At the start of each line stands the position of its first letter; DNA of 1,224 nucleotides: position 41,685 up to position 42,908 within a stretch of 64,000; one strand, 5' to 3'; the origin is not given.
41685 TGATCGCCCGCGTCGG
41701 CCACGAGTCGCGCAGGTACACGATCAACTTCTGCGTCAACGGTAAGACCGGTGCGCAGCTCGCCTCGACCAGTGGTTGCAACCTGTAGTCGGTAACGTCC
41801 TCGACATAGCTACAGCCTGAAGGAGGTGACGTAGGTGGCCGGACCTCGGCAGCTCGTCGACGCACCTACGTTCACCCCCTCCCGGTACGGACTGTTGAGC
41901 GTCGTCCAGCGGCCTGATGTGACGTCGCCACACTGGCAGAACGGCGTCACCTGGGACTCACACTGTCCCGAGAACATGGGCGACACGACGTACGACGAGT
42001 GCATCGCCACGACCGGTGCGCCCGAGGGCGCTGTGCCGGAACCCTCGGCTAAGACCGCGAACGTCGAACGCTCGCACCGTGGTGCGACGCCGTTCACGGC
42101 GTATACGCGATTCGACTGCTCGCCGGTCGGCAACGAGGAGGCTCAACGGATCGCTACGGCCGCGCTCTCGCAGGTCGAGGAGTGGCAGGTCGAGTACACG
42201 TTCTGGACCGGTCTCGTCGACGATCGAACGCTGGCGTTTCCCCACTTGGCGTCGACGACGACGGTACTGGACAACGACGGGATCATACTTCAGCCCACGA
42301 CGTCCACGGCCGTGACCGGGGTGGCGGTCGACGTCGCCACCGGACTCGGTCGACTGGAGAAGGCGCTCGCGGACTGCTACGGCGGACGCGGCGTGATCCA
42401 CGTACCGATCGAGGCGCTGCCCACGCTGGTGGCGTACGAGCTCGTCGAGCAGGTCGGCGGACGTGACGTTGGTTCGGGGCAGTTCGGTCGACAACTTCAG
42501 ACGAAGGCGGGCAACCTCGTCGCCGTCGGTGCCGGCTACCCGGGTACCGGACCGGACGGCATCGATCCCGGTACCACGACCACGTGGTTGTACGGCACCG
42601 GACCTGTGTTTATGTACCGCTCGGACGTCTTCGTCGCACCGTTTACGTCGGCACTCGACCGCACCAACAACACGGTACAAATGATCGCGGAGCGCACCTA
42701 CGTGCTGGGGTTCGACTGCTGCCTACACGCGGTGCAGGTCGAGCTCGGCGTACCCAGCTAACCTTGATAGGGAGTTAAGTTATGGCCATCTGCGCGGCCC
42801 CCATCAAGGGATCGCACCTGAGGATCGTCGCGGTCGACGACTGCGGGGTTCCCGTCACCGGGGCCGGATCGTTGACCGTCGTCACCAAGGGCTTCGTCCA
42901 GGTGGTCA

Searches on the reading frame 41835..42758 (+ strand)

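Call 102: search_protein_families(library=phrogs, proteins=[window:41835-42758:+], max_evalue=0.00001)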
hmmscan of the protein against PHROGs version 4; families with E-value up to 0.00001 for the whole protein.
window:41835-42758:+ (308 aa): 1 family
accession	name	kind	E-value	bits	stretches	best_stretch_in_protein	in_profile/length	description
phrog_779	-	unknown function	7.7e-48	164.1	1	2-303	8-272/284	-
